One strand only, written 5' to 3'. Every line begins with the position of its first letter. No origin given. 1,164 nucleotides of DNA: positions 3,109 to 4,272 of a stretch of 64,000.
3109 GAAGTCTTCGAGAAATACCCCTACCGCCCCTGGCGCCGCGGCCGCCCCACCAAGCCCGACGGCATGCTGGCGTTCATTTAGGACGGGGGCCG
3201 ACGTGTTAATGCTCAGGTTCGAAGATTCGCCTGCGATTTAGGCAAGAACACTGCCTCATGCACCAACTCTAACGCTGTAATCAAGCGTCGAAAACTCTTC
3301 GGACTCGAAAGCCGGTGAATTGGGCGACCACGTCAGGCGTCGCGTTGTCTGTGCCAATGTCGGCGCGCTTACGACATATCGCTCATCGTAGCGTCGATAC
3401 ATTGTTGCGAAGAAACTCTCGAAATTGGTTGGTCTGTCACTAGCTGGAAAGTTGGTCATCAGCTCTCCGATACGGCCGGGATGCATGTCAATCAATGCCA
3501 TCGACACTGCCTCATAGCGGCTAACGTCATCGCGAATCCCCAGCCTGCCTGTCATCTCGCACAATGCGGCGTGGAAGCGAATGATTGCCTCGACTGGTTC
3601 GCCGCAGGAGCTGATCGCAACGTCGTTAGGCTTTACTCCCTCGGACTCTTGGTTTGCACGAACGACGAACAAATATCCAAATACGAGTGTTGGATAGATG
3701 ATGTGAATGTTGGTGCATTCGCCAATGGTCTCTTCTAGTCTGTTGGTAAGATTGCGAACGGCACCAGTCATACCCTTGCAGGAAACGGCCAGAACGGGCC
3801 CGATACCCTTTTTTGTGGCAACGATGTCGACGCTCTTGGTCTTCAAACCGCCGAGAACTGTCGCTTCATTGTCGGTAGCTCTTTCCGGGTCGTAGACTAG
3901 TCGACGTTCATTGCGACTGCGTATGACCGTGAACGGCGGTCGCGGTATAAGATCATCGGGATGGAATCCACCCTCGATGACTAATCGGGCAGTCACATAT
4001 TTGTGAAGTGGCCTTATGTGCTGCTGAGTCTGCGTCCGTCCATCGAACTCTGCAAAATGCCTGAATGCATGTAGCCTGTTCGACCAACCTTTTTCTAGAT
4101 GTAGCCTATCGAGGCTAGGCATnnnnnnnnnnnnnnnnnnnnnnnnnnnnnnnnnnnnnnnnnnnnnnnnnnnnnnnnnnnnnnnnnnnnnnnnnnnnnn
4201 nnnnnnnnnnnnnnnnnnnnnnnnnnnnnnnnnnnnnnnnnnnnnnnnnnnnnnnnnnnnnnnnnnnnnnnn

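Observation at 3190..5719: Low-GC island with a gamma-class N6-adenine MTase translationally coupled to a putative restriction endonuclease (Type II R-M)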

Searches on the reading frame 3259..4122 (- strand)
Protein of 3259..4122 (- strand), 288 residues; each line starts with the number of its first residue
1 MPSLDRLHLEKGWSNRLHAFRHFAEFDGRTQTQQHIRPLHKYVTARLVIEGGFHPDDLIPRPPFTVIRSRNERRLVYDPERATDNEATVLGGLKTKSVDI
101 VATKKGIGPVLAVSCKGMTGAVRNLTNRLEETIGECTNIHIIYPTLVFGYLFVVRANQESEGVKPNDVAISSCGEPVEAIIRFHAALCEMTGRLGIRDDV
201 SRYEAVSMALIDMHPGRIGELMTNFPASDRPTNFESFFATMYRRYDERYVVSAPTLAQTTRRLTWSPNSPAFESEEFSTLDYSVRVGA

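Call 6: search_protein_families(library=pfam, proteins=[window:3259-4122:-], max_evalue=1)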
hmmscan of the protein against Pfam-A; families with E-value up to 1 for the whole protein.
window:3259-4122:- (288 aa): 0 families

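Call 7: search_protein_families(library=ncbifam, proteins=[window:3259-4122:-], max_evalue=1)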
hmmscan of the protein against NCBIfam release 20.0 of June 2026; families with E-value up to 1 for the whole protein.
window:3259-4122:- (288 aa): 0 families

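Call 8: search_protein_families(library=padloc, proteins=[window:3259-4122:-], max_evalue=1)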
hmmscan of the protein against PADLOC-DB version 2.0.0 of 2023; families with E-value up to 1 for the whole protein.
window:3259-4122:- (288 aa): 2 families
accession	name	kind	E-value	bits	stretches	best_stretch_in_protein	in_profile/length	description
PDLC03558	REase_II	-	2.9e-06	24.9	1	123-214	147-238/293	Type II restriction enzyme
PDLC03540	REase_II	-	0.039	11.7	1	94-148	85-141/247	Type II restriction enzyme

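Call 9: search_protein_families(library=phrogs, proteins=[window:3259-4122:-], max_evalue=1)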
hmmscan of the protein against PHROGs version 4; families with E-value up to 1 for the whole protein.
window:3259-4122:- (288 aa): 1 family
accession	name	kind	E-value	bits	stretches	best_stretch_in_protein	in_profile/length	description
phrog_2957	-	unknown function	0.37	10.6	1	143-189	142-185/340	-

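Call 10: search_solved_structures(query=window:3259-4122:-, max_evalue=10)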
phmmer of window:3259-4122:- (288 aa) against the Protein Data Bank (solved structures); distinct sequences matched with E-value up to 10: 5.
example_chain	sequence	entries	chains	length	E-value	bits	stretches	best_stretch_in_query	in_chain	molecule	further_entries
1epv_A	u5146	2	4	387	0.21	14.1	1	181-246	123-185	ALANINE RACEMASE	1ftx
1xqk_A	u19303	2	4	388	0.21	14.1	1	181-246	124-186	Alanine racemase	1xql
1l6f_A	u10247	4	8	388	0.21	14.1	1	181-246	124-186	alanine racemase | PROTEIN (ALANINE RACEMASE)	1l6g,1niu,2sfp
1bd0_A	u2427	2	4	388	0.21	14.1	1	181-246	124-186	ALANINE RACEMASE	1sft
13ld_A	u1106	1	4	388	0.46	13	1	181-246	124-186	Alanine racemase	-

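Call 11: find_homologous_proteins(query=window:3259-4122:-)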
Query window:3259-4122:- (288 aa): 2014 proteins with E <= 0.001 among 2485 candidates; the best 120 are listed.
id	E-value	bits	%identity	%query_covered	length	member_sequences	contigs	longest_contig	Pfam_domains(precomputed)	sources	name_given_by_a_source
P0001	1.0e-192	657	100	100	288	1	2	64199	-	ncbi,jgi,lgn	-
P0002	7.3e-168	575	88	100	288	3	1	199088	-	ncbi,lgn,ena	-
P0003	4.7e-156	536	82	99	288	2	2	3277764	-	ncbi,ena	-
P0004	1.5e-151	521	80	100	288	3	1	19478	-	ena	-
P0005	2.4e-150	518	88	89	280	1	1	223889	-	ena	-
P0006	2.5e-149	514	79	100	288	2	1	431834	-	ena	-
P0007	1.7e-144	498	73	100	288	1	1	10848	-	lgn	-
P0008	5.8e-144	497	75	100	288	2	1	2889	-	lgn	-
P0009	5.3e-124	431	69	94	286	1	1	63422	-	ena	-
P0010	1.0e-123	430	69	94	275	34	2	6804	-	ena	-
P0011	1.1e-123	430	68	95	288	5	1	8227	-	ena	-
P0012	1.3e-123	430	70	94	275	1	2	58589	-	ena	-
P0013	1.7e-123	430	69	95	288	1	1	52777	-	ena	-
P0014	5.2e-123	428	69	95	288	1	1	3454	-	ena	-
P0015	7.7e-123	427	68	95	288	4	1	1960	-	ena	-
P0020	5.9e-122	424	68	95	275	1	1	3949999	-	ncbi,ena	-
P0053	2.0e-115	403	62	99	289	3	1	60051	-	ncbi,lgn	-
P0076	5.4e-112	392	62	96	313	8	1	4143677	-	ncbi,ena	-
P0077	5.7e-112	392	60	100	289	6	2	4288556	-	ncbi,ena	-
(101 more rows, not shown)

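Call 12: list_cluster_members(proteins=[P0001, P0002, P0003, P0020, P0053, P0076, P0077])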
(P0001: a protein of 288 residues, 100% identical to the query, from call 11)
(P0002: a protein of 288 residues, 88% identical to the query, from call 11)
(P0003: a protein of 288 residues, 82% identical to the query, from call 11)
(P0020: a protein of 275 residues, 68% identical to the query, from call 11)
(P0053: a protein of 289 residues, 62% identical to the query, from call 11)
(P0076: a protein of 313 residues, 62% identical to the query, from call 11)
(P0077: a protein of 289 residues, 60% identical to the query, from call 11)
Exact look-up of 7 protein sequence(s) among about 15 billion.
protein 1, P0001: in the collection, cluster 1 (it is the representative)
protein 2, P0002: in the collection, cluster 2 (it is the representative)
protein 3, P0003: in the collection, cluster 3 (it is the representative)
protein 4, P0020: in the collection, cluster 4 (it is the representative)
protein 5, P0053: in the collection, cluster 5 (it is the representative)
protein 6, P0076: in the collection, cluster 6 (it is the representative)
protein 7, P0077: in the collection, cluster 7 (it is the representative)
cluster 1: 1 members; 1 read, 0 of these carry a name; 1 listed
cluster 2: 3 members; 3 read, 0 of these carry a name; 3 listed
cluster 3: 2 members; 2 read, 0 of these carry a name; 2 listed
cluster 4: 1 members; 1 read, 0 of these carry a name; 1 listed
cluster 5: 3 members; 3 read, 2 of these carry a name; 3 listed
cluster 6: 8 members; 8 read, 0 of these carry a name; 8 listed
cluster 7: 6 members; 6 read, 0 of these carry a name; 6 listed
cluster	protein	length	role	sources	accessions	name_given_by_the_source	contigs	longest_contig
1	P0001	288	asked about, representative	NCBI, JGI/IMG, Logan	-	-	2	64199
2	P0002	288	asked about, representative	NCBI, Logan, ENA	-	-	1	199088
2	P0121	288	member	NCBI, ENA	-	-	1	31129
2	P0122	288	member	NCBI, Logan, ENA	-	-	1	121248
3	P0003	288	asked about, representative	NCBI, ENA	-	-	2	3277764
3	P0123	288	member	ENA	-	-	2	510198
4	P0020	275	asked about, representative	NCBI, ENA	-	-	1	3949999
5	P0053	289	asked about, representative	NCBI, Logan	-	-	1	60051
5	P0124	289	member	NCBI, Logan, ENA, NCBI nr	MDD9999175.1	MAG: hypothetical protein OXQ89_15670 [Rhodospirillaceae bacterium] | hypothetical protein [Rhodospirillaceae bacterium]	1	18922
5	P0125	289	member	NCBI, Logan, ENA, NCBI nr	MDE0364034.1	MAG: hypothetical protein OXP09_00510 [Gammaproteobacteria bacterium] | hypothetical protein [Gammaproteobacteria bacterium]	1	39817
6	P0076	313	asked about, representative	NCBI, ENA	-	-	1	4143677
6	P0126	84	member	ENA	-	-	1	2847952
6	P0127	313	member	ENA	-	-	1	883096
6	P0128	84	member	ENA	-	-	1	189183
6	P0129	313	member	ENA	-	-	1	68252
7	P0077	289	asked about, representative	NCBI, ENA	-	-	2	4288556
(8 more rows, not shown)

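Call 13: find_encoding_contigs(protein=P0001, flank=10000, max_places=4)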
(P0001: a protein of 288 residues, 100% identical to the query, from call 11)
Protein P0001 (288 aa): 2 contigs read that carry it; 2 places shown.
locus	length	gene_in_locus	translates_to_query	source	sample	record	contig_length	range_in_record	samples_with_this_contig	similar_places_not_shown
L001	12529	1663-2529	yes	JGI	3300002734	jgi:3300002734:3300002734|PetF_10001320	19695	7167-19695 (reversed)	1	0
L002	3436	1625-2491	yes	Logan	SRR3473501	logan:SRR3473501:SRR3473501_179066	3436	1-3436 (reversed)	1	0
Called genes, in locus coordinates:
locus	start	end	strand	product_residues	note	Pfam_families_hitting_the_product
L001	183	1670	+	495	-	PF02384:N6_Mtase (faint), PF22837:M_Eco57I_C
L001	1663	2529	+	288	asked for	-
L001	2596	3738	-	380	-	PF02746:MR_MLE_N, PF13378:MR_MLE_C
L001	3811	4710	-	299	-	PF00892:EamA (faint)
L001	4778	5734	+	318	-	PF02423:OCD_Mu_crystall, PF01488:Shikimate_DH (weak)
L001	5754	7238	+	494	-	PF03136:Pup_ligase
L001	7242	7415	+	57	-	-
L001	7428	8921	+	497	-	PF03136:Pup_ligase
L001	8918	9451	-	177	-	PF12802:MarR_2, PF01047:MarR (weak), PF09339:HTH_IclR (weak)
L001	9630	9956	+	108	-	PF05973:Gp49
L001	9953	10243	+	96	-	PF13560:HTH_31, PF12844:HTH_19 (weak), PF13443:HTH_26 (faint), PF01381:HTH_3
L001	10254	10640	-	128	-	PF01850:PIN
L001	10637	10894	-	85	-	PF07704:PSK_trans_fac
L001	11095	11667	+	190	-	PF28009:SCO5918 (weak), PF15919:HicB_lk_antitox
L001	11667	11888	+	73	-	PF07927:HicA_toxin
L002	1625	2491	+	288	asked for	-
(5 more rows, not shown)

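Call 16: find_related_loci(query=A1, collection=genome_contigs, flank=6000)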
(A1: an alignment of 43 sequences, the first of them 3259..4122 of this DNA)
Query A1 (288 aa) in genome_contigs; peptide patterns used: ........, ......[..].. (x = any residue, [..] = any of these).
407 stretches matched a pattern; 394 encode a relative of the query (tblastn E <= 1e-3); the best 80 are kept; 80 distinct loci.
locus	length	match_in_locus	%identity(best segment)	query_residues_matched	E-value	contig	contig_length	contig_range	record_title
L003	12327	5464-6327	89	1-288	2e-176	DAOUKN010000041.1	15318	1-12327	MAG TPA_asm: Chloroflexota bacterium isolate S7_331 k113_3639188, whole genome shotgun sequence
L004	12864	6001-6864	88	1-288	5e-174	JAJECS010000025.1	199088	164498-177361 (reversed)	MAG: Chloroflexota bacterium isolate jk18xAbins.3 k141_1101216, whole genome shotgun sequence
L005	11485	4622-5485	88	1-288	1e-173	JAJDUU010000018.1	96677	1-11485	MAG: Chloroflexota bacterium isolate jk18x1bzbins.9 k141_275034, whole genome shotgun sequence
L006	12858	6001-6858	82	1-286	2e-162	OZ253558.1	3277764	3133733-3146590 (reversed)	MAG: Chloroflexota bacterium isolate faa4938b-925b-4a81-b3a1-ab9e0e292ea9 genome assembly, chromosome: 1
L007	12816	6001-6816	69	15-286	1e-129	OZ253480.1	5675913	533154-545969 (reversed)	MAG: uncultured Candidatus Binatia bacterium isolate 01c1d691-c9b9-4499-9944-1e5a173e9d55 genome assembly, chromosome: 1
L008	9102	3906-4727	68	15-288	1e-125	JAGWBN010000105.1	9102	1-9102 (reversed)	MAG: Pseudomonadales bacterium isolate 277c_34 scaffold_13714, whole genome shotgun sequence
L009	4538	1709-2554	66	1-285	6e-125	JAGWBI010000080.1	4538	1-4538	MAG: Dehalococcoidia bacterium isolate 277c_29 scaffold_74028, whole genome shotgun sequence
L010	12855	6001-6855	62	1-285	3e-120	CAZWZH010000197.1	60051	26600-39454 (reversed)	MAG TPA_asm: uncultured Pseudomonadales bacterium isolate SRP338948_co1_131 genome assembly, contig: k141_79861, whole g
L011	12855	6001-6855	61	1-285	1e-119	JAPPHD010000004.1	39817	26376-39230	MAG: Gammaproteobacteria bacterium isolate RHO1_bin_72 NODE_1981_length_39817_cov_11.131784, whole genome shotgun sequen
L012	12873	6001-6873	62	13-288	1e-118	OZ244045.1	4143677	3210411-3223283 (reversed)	MAG: Gammaproteobacteria bacterium isolate c0228bcb-c4b8-462a-94e7-08031748cab8 genome assembly, chromosome: 1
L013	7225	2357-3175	66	15-287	4e-118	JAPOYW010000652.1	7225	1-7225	MAG: Gammaproteobacteria bacterium isolate COS4_bin_45 NODE_6867_length_7225_cov_6.84112, whole genome shotgun sequence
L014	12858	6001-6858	61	1-286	1e-117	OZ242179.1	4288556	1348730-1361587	MAG: Candidatus Azotimanducaceae bacterium isolate 61860275-71fb-4faa-83a6-385f48b75eb5 genome assembly, chromosome: 1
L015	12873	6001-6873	61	13-288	9e-118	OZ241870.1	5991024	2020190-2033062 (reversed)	MAG: Gammaproteobacteria bacterium isolate ca35ea08-545d-4259-bb59-35f508f037d2 genome assembly, chromosome: 1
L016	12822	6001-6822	64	15-288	7e-117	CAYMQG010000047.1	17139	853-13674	MAG TPA_asm: uncultured Gammaproteobacteria bacterium isolate SRP338948_co1_10 genome assembly, contig: k141_294374, who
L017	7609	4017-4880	60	13-285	3e-116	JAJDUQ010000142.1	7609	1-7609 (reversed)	MAG: Gammaproteobacteria bacterium isolate jk18x1bzbins.85 k141_1474573, whole genome shotgun sequence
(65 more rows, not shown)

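Call 19: search_solved_structures(query=A1, max_evalue=10)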
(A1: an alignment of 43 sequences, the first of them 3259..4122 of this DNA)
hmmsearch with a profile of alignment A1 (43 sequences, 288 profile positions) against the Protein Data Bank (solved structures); distinct sequences matched with E-value up to 10: 1.
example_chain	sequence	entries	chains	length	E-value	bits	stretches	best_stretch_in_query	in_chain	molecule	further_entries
3f4m_A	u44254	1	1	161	0.84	12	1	28-101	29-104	Tumor necrosis factor, alpha-induced protein 8-like protein 2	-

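Call 20: search_dna_similar(query=window:3259-4122:-, collection=plasmids, mode=protein, max_rows=25)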
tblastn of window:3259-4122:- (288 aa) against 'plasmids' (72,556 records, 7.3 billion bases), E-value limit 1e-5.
Records with a match: 22; places in all: 23; records where one place covers at least 80% of the query: 8.
Best place of each record, by identity: <60% 22.
By first word of the organism name: Sinorhizobium 9; Rhizobium 3; Gordonia 2; Cereibacter 1; Paraburkholderia 1; Devosia 1; Polymorphobacter 1; Methylorubrum 1; Sphingomonas 1; Aminobacter 1; and 1 more.
By predicted mobility (MOB-suite, as given by PLSDB): conjugative 13; non-mobilizable 6; mobilizable 3.
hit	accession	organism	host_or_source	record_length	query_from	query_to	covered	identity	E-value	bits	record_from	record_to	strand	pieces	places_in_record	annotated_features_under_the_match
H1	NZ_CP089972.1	Cereibacter azotoformans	Owen's River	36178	13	287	95%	56.8%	3e-104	340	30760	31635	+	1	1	hypothetical protein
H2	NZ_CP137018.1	Sinorhizobium fredii GR64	Phaseolus vulgaris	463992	13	286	95%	55.4%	7e-93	307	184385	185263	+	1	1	hypothetical protein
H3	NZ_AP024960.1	Paraburkholderia terrae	-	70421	13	286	95%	54.4%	2e-100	328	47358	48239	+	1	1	hypothetical protein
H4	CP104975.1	Devosia sp. A8/3-2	Oxytropis tragacanthoides,cell ...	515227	13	285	95%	53.7%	1e-94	312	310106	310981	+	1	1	hypothetical protein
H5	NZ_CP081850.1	Polymorphobacter megasporae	Megaspora,lichen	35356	13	285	95%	51.2%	2e-90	300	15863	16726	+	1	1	hypothetical protein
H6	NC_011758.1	Methylorubrum extorquens CM4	-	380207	13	272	90%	53.5%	2e-88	294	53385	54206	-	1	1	hypothetical protein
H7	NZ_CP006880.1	Rhizobium gallicum bv. gallicum R602sp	Phaseolus vulgaris,whole ...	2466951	23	284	89%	53.8%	2e-73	302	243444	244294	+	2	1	record has no annotation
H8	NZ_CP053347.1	Sphingomonas sp. AP4-R1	Malus prunifolia (crab apple),cell ...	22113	13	288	96%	49.7%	1e-89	298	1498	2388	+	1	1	hypothetical protein (x2)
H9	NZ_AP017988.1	Aminobacter sp. SS-2016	Lotus japoicus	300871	93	287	68%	38.4%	2e-35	142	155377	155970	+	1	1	hypothetical protein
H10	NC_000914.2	Sinorhizobium fredii NGR234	-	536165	132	264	44%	53.5%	2e-28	151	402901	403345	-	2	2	hypothetical protein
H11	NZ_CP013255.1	Kocuria flava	single cell,air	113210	30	220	66%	26.6%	2e-7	59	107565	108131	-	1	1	hypothetical protein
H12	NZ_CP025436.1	Gordonia sp. YC-JH1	mixed culture,petroleum-contaminated ...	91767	86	226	49%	31.0%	5e-7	58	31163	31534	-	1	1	hypothetical protein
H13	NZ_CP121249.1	Gordonia sihwensis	pure culture,mangrove sediment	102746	86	226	49%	31.0%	5e-7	58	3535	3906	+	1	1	hypothetical protein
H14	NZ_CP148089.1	Sinorhizobium meliloti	Medicago sativa,cell culture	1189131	204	286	29%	47.0%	7e-10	67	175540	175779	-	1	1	record has no annotation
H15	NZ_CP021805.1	Sinorhizobium meliloti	Medicago truncatula,Single Cell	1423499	204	286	29%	47.0%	7e-10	67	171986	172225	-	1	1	none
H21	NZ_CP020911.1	Rhizobium etli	Phaseolus vulgaris,cell culture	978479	51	157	37%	31.7%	3e-7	59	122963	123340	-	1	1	hypothetical protein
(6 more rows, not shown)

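Call 22: get_annotated_region(hit=H1, flank=5000)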
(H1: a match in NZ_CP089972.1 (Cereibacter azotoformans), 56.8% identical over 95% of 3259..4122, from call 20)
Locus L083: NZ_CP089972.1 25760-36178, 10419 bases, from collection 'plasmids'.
description: Cereibacter azotoformans strain ORIO plasmid pORIO6, complete sequence
organism: Cereibacter azotoformans (NCBI taxid 43057)
taxonomy: Bacteria; Pseudomonadota; Alphaproteobacteria; Rhodobacterales; Paracoccaceae; Cereibacter; Cereibacter azotoformans
host: -; source: Owen's River; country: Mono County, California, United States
typing (MOB-suite, as given by PLSDB): conjugative; relaxase MOBP; mating-pair formation MPF_T
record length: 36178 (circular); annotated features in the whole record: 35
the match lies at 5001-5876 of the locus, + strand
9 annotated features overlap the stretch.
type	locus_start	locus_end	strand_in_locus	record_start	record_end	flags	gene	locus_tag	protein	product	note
CDS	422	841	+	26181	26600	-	-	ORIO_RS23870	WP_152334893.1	hypothetical protein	-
CDS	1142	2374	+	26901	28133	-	repC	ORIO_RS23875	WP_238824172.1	replication initiation protein RepC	-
CDS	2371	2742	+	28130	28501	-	-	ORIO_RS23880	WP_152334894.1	hypothetical protein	-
CDS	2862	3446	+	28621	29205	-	-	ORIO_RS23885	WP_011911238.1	recombinase family protein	GO:0006310 - DNA recombination [Evidence IEA]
CDS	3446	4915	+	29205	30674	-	-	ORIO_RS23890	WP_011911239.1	N-6 DNA methylase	GO:0006306 - DNA methylation [Evidence IEA]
CDS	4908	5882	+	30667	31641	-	-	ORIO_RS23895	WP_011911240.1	hypothetical protein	-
CDS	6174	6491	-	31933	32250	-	-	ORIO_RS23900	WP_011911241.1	H-NS histone family protein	-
CDS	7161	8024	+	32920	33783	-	-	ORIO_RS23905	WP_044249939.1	DUF932 domain-containing protein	-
CDS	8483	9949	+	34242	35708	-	-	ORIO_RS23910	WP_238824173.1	DUF4942 domain-containing protein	-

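Call 23: get_annotated_region(hit=H3, flank=5000)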
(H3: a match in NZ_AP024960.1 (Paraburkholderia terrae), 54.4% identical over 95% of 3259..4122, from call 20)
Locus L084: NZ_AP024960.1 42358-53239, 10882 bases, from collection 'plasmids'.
description: Paraburkholderia terrae strain KU-64 plasmid pPT70, complete sequence
organism: Paraburkholderia terrae (NCBI taxid 311230)
taxonomy: Bacteria; Pseudomonadota; Betaproteobacteria; Burkholderiales; Burkholderiaceae; Paraburkholderia; Paraburkholderia terrae
host: -; source: -; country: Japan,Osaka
typing (MOB-suite, as given by PLSDB): non-mobilizable
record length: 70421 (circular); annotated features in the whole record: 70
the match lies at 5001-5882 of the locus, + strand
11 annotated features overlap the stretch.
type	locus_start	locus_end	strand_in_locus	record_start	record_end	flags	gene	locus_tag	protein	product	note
CDS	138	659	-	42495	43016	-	-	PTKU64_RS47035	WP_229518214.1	hypothetical protein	-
CDS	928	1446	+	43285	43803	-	-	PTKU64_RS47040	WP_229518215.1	hypothetical protein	-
CDS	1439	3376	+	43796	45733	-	-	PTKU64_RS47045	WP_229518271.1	site-specific integrase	-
CDS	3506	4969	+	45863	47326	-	-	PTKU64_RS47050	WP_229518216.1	hypothetical protein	-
CDS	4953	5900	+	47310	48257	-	-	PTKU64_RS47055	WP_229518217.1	hypothetical protein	-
CDS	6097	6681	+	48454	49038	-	-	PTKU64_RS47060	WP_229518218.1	hypothetical protein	-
CDS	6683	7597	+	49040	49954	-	-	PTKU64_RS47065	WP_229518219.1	DUF4868 domain-containing protein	-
CDS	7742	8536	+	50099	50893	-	-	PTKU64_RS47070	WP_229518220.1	serine protease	GO:0006508 - proteolysis [Evidence IEA]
CDS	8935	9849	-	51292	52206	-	-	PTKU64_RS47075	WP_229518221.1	GIY-YIG nuclease family protein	-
CDS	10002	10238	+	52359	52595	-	-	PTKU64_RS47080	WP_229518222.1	hypothetical protein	-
CDS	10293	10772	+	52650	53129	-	-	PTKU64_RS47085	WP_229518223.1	hypothetical protein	-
